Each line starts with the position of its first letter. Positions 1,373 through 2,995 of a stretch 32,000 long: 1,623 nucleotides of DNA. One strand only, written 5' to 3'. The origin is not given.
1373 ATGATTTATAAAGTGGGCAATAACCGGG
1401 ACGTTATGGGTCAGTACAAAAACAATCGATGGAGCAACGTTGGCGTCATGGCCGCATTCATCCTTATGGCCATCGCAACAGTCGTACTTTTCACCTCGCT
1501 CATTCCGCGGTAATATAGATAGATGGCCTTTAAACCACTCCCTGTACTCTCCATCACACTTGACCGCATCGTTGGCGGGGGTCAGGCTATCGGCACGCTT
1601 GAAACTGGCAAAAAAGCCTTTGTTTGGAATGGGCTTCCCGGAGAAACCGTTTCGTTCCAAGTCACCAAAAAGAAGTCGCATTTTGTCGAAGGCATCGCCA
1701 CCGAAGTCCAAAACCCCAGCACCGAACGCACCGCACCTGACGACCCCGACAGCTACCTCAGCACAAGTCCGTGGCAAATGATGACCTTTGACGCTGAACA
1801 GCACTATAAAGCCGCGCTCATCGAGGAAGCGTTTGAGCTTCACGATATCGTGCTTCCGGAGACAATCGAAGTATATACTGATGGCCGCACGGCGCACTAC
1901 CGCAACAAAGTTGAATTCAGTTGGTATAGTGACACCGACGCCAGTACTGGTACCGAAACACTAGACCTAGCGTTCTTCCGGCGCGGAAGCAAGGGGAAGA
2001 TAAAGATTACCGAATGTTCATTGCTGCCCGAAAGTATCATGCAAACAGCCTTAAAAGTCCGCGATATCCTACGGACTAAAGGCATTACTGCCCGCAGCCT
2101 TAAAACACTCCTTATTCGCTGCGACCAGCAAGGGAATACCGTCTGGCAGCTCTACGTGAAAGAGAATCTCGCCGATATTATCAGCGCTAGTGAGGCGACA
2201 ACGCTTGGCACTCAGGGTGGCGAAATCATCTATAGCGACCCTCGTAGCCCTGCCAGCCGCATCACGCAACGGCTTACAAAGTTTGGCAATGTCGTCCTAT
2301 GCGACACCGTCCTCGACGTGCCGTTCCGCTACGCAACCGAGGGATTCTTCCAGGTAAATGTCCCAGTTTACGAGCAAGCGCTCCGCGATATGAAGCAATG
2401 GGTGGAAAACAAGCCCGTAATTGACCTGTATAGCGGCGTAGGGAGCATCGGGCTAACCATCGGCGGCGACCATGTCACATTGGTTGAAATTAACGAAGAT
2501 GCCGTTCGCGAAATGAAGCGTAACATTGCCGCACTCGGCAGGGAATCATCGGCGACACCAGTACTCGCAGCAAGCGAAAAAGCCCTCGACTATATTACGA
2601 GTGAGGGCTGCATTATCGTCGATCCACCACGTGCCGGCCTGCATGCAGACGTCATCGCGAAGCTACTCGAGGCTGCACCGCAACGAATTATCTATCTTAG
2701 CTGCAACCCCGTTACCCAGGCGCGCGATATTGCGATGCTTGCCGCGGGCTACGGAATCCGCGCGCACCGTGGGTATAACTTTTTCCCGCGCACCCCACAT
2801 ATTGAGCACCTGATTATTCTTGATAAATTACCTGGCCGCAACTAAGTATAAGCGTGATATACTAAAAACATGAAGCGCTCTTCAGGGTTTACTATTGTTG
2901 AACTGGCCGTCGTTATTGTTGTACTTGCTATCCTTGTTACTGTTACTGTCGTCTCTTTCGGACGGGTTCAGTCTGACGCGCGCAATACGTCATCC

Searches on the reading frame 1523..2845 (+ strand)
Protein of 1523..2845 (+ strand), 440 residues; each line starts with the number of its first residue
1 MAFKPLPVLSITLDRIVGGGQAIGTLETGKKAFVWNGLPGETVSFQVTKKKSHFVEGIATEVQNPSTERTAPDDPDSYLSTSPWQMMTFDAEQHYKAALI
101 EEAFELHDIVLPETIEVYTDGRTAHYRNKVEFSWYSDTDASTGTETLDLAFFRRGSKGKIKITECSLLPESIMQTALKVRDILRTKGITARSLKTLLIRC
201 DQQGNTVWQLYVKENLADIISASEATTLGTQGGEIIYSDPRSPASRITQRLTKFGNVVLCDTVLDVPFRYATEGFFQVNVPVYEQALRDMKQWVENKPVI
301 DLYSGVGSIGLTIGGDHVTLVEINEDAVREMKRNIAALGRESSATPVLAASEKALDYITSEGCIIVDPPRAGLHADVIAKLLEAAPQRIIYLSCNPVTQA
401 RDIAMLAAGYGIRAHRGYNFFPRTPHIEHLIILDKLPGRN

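Call 7: search_protein_families(library=pfam, proteins=[window:1523-2845:+], max_evalue=0.01)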
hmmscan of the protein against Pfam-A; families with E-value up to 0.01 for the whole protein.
window:1523-2845:+ (440 aa): 4 families
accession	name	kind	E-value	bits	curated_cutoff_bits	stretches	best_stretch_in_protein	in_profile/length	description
PF05958.17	tRNA_U5-meth_tr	-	2.1e-15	57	23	1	363-435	286-356/357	tRNA (Uracil-5-)-methyltransferase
PF03602.21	Cons_hypoth95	-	5e-07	30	24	1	291-375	37-128/182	Conserved hypothetical protein 95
PF05175.20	MTS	-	0.00072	19.7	23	1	295-388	31-129/170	Methyltransferase small domain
PF01938.26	TRAM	-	0.0011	19.2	21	1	20-59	19-60/61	TRAM domain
